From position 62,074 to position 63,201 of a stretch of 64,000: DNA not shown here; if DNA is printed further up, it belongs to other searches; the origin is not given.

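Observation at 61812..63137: Two-gene cassette (ParB/Srx-like protein + mini-GNAT) inserted into the conserved jag-mnmE junction, bracketed by direct repeats that duplicate the jag 3' end and terminator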

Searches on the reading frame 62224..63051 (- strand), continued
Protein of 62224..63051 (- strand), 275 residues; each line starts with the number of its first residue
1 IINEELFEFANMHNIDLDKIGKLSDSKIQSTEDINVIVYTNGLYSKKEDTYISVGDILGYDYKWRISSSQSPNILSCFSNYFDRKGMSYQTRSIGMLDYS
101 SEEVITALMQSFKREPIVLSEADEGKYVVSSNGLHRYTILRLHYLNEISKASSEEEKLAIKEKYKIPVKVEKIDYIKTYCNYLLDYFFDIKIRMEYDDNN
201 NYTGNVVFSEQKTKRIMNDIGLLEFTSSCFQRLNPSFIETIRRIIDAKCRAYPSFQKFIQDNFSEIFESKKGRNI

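Call 26: search_protein_families(library=phrogs, proteins=[P0046, P0048, P0060, P0068, P0119, P0153, P0171, P0064, P0070, P0104], max_evalue=0.001)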
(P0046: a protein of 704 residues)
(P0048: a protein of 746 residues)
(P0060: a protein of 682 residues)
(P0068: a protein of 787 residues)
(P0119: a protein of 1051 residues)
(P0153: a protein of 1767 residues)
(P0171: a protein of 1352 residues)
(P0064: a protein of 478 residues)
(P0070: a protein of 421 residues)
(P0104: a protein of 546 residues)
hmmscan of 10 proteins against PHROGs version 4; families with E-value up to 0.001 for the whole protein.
P0046 (704 aa): 0 families

P0048 (746 aa): 0 families

P0060 (682 aa): 0 families

P0068 (787 aa): 0 families

P0119 (1051 aa): 0 families

P0153 (1767 aa): 1 family
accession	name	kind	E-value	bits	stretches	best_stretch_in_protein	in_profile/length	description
phrog_16003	-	unknown function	7.9e-05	24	0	1073-1144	80-144/158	-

P0171 (1352 aa): 1 family
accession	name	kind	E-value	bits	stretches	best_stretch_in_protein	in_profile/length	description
phrog_3895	-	moron, auxiliary metabolic gene and host takeover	3.5e-19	70.7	1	1177-1337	148-334/340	ADP-ribosyltransferase exoenzyme toxin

P0064 (478 aa): 0 families

P0070 (421 aa): 0 families

P0104 (546 aa): 0 families

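Call 31: find_encoding_contigs(protein=P0003, flank=5000, max_places=3)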
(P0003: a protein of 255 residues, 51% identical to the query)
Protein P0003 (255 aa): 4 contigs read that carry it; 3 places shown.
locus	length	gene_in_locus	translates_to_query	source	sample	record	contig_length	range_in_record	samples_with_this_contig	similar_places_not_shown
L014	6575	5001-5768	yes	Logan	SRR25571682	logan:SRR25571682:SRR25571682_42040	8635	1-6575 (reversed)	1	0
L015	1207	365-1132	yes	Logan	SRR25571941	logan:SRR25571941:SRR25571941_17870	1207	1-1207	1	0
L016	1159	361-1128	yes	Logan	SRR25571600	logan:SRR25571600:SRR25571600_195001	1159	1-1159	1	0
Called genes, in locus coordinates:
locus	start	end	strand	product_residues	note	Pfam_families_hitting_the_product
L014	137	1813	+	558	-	PF03457:HA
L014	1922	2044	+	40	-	PF00468:Ribosomal_L34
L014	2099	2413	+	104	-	PF00825:Ribonuclease_P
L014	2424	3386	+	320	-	PF02096:60KD_IMP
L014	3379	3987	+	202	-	PF14804:Jag_N (faint), PF07650:KH_2 (weak), PF13083:KH_KhpA-B, PF01424:R3H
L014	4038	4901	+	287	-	PF00924:MS_channel_2nd (weak)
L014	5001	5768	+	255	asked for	-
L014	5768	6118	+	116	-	PF00583:Acetyltransf_1, PF13508:Acetyltransf_7 (weak)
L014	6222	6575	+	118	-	?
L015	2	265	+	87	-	?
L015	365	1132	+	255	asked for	-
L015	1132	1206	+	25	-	?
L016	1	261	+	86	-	?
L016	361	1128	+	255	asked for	-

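Call 32: find_encoding_contigs(protein=P0006, flank=5000, max_places=2)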
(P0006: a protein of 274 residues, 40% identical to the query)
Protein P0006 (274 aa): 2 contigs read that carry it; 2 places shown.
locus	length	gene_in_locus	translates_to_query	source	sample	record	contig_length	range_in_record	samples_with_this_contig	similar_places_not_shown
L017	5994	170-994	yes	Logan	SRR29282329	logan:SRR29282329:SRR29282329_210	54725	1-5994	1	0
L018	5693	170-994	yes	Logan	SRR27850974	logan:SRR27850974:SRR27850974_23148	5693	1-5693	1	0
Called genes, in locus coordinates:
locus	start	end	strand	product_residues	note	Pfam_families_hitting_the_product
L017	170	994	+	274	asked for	-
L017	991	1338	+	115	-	PF00583:Acetyltransf_1 (weak), PF13673:Acetyltransf_10 (faint), PF13508:Acetyltransf_7 (weak)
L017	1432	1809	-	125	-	PF17428:DUF5412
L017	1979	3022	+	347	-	-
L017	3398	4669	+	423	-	PF04851:ResIII, PF00270:DEAD, PF00271:Helicase_C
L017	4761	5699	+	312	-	-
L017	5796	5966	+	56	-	-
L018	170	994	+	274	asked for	-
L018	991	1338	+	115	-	PF00583:Acetyltransf_1 (weak), PF13673:Acetyltransf_10 (faint), PF13508:Acetyltransf_7 (weak)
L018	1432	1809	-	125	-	PF17428:DUF5412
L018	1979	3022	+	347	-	-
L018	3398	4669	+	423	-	PF04851:ResIII, PF00270:DEAD, PF00271:Helicase_C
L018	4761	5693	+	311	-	?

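Call 33: find_related_loci(query=A2, collection=genome_contigs, flank=6000)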
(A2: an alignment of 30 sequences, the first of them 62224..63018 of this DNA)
Query A2 (264 aa) in genome_contigs; peptide patterns used: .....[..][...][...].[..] (x = any residue, [..] = any of these).
36 stretches matched a pattern; 25 encode a relative of the query (tblastn E <= 1e-3); 25 distinct loci.
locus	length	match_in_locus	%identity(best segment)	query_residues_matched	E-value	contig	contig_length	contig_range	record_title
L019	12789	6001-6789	53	2-264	2e-90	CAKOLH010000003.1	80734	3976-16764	MAG: uncultured Bacilli bacterium isolate REFINED_METABAT215_TOP10_CONTIGS_1500_ASSEMBLY_K77_MERGED__Hadza_MoBio_hadza-A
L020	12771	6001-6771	52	2-262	1e-87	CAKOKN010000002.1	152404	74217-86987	MAG: uncultured Bacilli bacterium isolate REFINED_METABAT215_TOP10_CONTIGS_1500_ASSEMBLY_K77_MERGED__Hadza_MoBio_hadza-E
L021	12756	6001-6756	43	2-255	8e-56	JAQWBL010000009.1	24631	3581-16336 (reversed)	MAG: Bacilli bacterium isolate STF2_219 NODE_4730_length_24631_cov_4.554481_Sandtown_F2, whole genome shotgun sequence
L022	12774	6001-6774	41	2-262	5e-55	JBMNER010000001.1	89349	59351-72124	MAG: Bacilli bacterium isolate SBF912LR0HQ0071 contig_26677, whole genome shotgun sequence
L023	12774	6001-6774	42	2-261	3e-54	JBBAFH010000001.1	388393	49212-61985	MAG: Bacilli bacterium isolate SO_2017_LW2_38 scaffold_17_c1_LW138R_2017, whole genome shotgun sequence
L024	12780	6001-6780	38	2-264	1e-50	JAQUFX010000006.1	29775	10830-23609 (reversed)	MAG: Bacilli bacterium isolate STCSWMC_210 NODE_3405_length_29775_cov_8.740691_ST_CSWMC, whole genome shotgun sequence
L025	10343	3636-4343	42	14-252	1e-48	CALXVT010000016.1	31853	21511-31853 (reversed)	MAG: uncultured Clostridia bacterium isolate BRZ_HE__bin18 genome assembly, contig: BRZ_HE__NODE_1007_length_31853_cov_7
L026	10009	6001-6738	36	2-257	2e-42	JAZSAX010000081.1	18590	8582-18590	MAG: Clostridia bacterium isolate T1900044929_TS20190395.MAGScoT_cleanbin_000016 SGB_3412_k141_823492, whole genome shot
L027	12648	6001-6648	41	2-208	3e-42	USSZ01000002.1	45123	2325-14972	uncultured Clostridiales bacterium isolate UMGS2054 genome assembly, contig: NODE_40_length_45123_cov_3.538564, whole ge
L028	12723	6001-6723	35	17-262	9e-42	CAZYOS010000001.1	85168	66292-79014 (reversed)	MAG TPA_asm: uncultured Clostridium sp. isolate SRP294416_co3_872 genome assembly, contig: NODE_156_length_85168_cov_7.7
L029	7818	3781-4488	38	14-252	2e-41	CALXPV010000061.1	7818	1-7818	MAG: uncultured Clostridia bacterium isolate BRZ_PA__bin34 genome assembly, contig: BRZ_PA__NODE_15046_length_7818_cov_1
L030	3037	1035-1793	34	4-250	5e-41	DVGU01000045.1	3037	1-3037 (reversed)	MAG TPA_asm: Candidatus Faecimonas gallistercoris isolate CHK189-3136 CHK189__C143748_L3037_ERR3414584, whole genome sho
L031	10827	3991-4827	33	2-264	7e-41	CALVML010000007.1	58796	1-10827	MAG: uncultured Clostridia bacterium isolate BRZ_ES__bin41 genome assembly, contig: BRZ_ES__NODE_874_length_58796_cov_7.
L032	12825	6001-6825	35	4-264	2e-39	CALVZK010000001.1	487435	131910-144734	MAG: uncultured Clostridia bacterium isolate BRZ_SF__bin122 genome assembly, contig: BRZ_SF__NODE_1_length_487435_cov_13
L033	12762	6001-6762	35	2-255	6e-38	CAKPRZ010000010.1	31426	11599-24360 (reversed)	MAG: uncultured Bacilli bacterium isolate REFINED_METABAT215_TOP10_CONTIGS_1500_ASSEMBLY_K77_MERGED__Hadza_PheChl_Fiber-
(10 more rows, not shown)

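Call 54: search_protein_families(library=pfam, alignment_id=A6, max_evalue=0.00001)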
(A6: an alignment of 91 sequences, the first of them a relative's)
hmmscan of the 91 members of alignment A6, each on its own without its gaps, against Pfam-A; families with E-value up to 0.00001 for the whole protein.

A. member 1, L005:3072-3536:- (154 aa): 1 family
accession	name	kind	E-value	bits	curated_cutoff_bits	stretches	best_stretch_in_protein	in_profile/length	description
PF01202.28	SKI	-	4.9e-07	30.4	22.1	1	23-111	8-100/159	Shikimate kinase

B. families by the number of members that match (of 91 scanned): 109 families (the first 25 are shown)
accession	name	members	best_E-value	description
PF00270.35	DEAD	4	1.2e-54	DEAD/DEAH box helicase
PF00271.37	Helicase_C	4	1.4e-35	Helicase conserved C-terminal domain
PF04851.21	ResIII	4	4.5e-26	Type III restriction enzyme, res subunit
PF01336.31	tRNA_anti-codon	3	9.5e-16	OB-fold nucleic acid binding domain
PF00152.25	tRNA-synt_2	2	6.2e-104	tRNA synthetases class II (D, K and N)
PF01136.24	Peptidase_U32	2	7.6e-72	Peptidase family U32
PF00005.33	ABC_tran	2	1.2e-32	ABC transporter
PF17428.7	DUF5412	2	1.9e-26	Family of unknown function (DUF5412)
PF01966.28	HD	2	2.3e-11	HD domain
PF00464.25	SHMT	1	1.1e-165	Serine hydroxymethyltransferase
PF01702.25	TGT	1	1e-155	Queuine tRNA-ribosyltransferase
PF02547.20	Queuosine_synth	1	9.1e-136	Queuosine biosynthesis protein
PF03323.18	GerA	1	7.3e-129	Bacillus/Clostridium GerA spore germination protein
PF01406.26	tRNA-synt_1e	1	6.8e-126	tRNA synthetases class I (C) catalytic domain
PF01795.25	Methyltransf_5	1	4.1e-119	MraW methylase family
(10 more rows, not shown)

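Call 55: search_protein_families(library=pfam, alignment_id=A7, max_evalue=0.00001)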
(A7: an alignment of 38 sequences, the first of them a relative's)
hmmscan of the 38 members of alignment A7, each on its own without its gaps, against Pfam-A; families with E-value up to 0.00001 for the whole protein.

A. member 1, L037:90-1301:+ (403 aa): 1 family
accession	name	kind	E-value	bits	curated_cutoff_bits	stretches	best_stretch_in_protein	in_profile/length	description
PF02687.27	FtsX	-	2.2e-14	53.9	25.5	1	278-395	5-120/120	FtsX-like permease C-terminal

B. families by the number of members that match (of 38 scanned): 51 families (the first 25 are shown)
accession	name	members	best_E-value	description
PF00004.35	AAA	4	1.6e-46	ATPase family associated with various cellular activities (AAA)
PF12002.13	MgsA_C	2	6.5e-52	MgsA AAA+ ATPase C terminal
PF16193.11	AAA_assoc_2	2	6.5e-20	AAA C-terminal domain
PF02687.27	FtsX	2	2e-14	FtsX-like permease C-terminal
PF05496.18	RuvB_N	2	1.3e-13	Holliday junction DNA helicase RuvB P-loop domain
PF07804.18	HipA_C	2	2.8e-10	HipA-like C-terminal domain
PF20613.4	HipA_2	2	8.8e-08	HipA-like kinase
PF07728.20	AAA_5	2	1.7e-07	AAA domain (dynein-related subfamily)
PF00488.27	MutS_V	1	8.1e-83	MutS domain V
PF01434.24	Peptidase_M41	1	2e-72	Peptidase family M41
PF13614.12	AAA_31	1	5.5e-66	AAA domain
PF01171.26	ATP_bind_3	1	8.8e-60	PP-loop family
PF05362.19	Lon_C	1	2.1e-57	Lon protease (S16) C-terminal proteolytic domain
PF05192.23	MutS_III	1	9.6e-46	MutS domain III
PF01624.25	MutS_I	1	9.5e-41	MutS domain I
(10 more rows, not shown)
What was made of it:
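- Tried and rejected: The defence-island idea is rejected, because the neighbours are housekeeping genes (calls 54, 55).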

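Call 59: fold_search(model_id=the predicted structure, library=viral)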
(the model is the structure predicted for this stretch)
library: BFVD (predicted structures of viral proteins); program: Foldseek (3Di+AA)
matches with E <= 10: 494; with E <= 0.001: 0
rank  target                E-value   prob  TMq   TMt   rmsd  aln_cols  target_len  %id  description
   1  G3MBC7                3.5e-03  0.97  0.30  0.38  15.8       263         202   13  Gp57 [Bacillus phage G]
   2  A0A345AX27            2.9e-02  0.33  0.19  0.19  18.6       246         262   11  (no name in the UniProt tables at hand)
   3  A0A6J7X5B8            4.0e-02  0.63  0.19  0.17   9.2       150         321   17  Spo0J Stage 0 sporulation protein J (Antagonist of Soj) containing ParB-like nuclease domain [uncultured Caudovirales phage]
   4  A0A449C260            1.1e-01  0.47  0.14  0.30  11.0        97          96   10  (no name in the UniProt tables at hand)
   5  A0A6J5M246            1.6e-01  0.77  0.22  0.12   9.5       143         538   10  ParB/RepB/Spo0J partition protein family [uncultured Caudovirales phage]
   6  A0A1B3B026            2.5e-01  0.08  0.16  0.14  16.6       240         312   11  Helix-turn-helix DNA binding domain protein [Gordonia phage Eyre]
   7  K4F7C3                3.1e-01  0.12  0.20  0.15  16.3       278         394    9  GmrSD restriction endonucleases N-terminal domain-containing protein [Cronobacter phage vB_CsaM_GAP32]
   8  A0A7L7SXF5            3.5e-01  0.23  0.21  0.17  16.8       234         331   11  (no name in the UniProt tables at hand)
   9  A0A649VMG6            3.5e-01  0.20  0.23  0.26  20.4       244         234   12  ParB-like nuclease domain protein [Arthrobacter phage Mufasa8]
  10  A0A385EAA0            3.7e-01  0.18  0.23  0.26  13.1       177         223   12  GmrSD restriction endonucleases N-terminal domain-containing protein [Caulobacter phage CcrPW]
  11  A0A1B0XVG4            4.1e-01  0.09  0.12  0.21  19.0       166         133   13  Uncharacterized protein [Campylobacter phage PC5]
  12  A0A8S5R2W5            4.3e-01  0.51  0.12  0.37   8.3        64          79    9  Uncharacterized protein [Siphoviridae sp. ctj7g1]
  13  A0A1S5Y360            4.3e-01  0.09  0.18  0.09  18.8       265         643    9  ParB-like nuclease domain-containing protein [uncultured archaeal virus]
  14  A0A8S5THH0            5.2e-01  0.06  0.15  0.07  21.1       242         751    9  Uncharacterized protein [Myoviridae sp. ctIty1]
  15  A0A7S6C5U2            5.8e-01  0.35  0.11  0.43  12.1        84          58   10  (no name in the UniProt tables at hand)
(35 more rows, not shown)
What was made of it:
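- On ParB/Srx superfamily: ParB-like or GmrSD-N proteins take 7 of the top 18 BFVD hits (call 59).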

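Call 61: search_solved_structures(query=A8, max_evalue=10, show_alignments=4)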
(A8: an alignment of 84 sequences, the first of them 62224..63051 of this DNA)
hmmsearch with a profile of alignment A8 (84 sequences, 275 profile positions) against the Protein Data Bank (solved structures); distinct sequences matched with E-value up to 10: 1.
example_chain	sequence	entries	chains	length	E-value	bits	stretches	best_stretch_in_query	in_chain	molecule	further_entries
5uje_A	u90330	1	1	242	0.041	16.3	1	106-139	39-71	SbnI protein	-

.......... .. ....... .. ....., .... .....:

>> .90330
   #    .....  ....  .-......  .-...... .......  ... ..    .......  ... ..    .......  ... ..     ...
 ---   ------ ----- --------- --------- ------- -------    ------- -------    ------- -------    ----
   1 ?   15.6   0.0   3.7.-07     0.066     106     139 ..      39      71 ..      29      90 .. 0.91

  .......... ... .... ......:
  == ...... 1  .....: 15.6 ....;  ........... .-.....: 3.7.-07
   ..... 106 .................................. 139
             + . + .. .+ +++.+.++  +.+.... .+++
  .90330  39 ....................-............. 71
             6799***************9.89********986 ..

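Call 65: search_protein_families(library=pfam, proteins=[P0136, P0172, P0065, P0159, P0161, P0127, P0085, P0174, P0077], max_evalue=0.01)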
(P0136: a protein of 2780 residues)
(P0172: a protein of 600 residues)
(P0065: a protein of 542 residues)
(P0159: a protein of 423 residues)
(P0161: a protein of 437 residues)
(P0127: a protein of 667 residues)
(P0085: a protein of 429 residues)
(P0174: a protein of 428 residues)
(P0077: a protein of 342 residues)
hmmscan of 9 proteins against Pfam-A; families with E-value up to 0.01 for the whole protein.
P0136 (2780 aa): 2 families
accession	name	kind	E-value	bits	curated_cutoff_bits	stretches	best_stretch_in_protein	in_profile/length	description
PF13302.13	Acetyltransf_3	-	2.5e-10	41.6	25.4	1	1116-1220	52-137/138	Acetyltransferase (GNAT) domain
PF00583.31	Acetyltransf_1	-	2.3e-05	25.1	20.7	1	1117-1180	30-93/116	Acetyltransferase (GNAT) family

P0172 (600 aa): 0 families

P0065 (542 aa): 0 families

P0159 (423 aa): 0 families

P0161 (437 aa): 0 families

P0127 (667 aa): 0 families

P0085 (429 aa): 0 families

P0174 (428 aa): 0 families

P0077 (342 aa): 0 families

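Call 70: find_encoding_contigs(protein=P0119, flank=6000, max_places=2)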
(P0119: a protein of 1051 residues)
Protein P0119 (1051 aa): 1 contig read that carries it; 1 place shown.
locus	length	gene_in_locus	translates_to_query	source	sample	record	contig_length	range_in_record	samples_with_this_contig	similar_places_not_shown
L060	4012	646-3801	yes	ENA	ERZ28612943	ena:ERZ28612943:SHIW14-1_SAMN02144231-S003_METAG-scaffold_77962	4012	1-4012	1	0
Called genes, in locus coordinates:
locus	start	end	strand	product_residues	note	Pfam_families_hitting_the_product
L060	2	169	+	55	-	?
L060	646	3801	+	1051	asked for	-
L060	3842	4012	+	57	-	?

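Call 72: search_protein_families(library=ncbifam, proteins=[P0119, P0171, P0136, P0153, P0046], max_evalue=0.1)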
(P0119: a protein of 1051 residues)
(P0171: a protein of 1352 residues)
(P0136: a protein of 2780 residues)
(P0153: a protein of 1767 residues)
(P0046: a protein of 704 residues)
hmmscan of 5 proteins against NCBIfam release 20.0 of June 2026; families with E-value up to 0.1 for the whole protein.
P0119 (1051 aa): 0 families

P0171 (1352 aa): 0 families

P0136 (2780 aa): 2 families
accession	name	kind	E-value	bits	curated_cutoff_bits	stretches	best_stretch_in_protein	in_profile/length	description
NF000539.0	plantaricin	subfamily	2.1e-06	28.1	29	1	1780-1832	16-61/69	plantaricin C family lantibiotic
NF011709.0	PRK15130.1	equivalog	0.00025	20.9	218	1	1124-1177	61-113/186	spermidine N1-acetyltransferase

P0153 (1767 aa): 0 families

P0046 (704 aa): 0 families

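Call 80: search_dna_similar(query=window:62224-63051:-, collection=phages, mode=protein, max_evalue=0.001)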
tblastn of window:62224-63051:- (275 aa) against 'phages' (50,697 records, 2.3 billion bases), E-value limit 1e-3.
No match.

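Call 81: search_dna_similar(query=window:62224-63051:-, collection=plasmids, mode=protein, max_evalue=0.001)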
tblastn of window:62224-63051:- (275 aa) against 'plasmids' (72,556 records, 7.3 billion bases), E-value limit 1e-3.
No match.

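Call 83: find_related_loci(query=A2, collection=viral_contigs, flank=6000)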
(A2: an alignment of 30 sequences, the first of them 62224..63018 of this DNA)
Query A2 (264 aa) in viral_contigs; peptide patterns used: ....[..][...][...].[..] (x = any residue, [..] = any of these).
15 stretches matched a pattern, but none encodes a relative of the query by tblastn (E <= 1e-3).
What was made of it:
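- X is absent from phage, plasmid and IMG/VR collections (calls 80, 81, 83).
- Tried and rejected: A phage or plasmid origin is therefore not supported (calls 80, 81, 83).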

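Call 96: search_solved_structures(query=P0119, max_evalue=1)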
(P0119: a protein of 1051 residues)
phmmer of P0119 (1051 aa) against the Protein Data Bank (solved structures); distinct sequences matched with E-value up to 1: 0.

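Call 97: search_solved_structures(query=P0171, max_evalue=1)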
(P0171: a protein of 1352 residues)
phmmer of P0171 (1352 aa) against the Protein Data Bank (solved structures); distinct sequences matched with E-value up to 1: 32.
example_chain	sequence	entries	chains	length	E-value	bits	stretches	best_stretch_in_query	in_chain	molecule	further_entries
9vej_H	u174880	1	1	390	7.8e-14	53.7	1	1166-1336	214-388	Vip2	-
9veg_H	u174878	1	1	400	1.1e-13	53.1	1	1166-1335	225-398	Vip2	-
1qs2_A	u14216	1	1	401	1.3e-13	53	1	1166-1337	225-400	ADP-RIBOSYLTRANSFERASE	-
1qs1_A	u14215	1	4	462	2.9e-13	51.8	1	1166-1337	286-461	ADP-RIBOSYLTRANSFERASE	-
8za7_B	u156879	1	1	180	1.6e-12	49.3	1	1166-1331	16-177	Lmo0066 protein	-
4tr5_A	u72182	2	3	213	2.9e-11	45.2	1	1165-1335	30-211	C3larvin | Toxin-like protein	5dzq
5urp_A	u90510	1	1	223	6.9e-11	43.9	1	1161-1336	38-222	Toxin 2A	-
4xsg_B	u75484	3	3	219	1.6e-08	36.1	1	1171-1333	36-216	ADP-ribosyltransferase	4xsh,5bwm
1g24_A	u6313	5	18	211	3e-06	28.6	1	1170-1337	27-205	EXOENZYME C3 | MONO-ADP-RIBOSYLTRANSFERASE C3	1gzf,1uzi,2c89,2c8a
4gy2_A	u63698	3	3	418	3.2e-06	28.5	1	1166-1335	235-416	Iota toxin component Ia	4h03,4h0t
6klo_H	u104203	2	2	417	3.3e-06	28.4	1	1166-1335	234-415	Iota toxin component Ia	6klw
2a78_B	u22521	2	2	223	3.4e-06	28.4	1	1170-1337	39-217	Mono-ADP-ribosyltransferase C3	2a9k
1giq_A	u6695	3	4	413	3.4e-06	28.4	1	1166-1335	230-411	IOTA TOXIN COMPONENT IA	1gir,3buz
2bov_B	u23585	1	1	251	5e-06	27.8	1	1170-1337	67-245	MONO-ADP-RIBOSYLTRANSFERASE C3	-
7vnj_H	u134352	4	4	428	5e-06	27.8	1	1166-1336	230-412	ADP-ribosyltransferase enzymatic component | CdtA | ADP-ribosylating binary toxin enzymatic subunit CdtA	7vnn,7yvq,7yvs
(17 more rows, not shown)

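Call 98: search_solved_structures(query=P0046, max_evalue=1)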
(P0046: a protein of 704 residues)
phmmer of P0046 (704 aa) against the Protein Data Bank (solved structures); distinct sequences matched with E-value up to 1: 0.
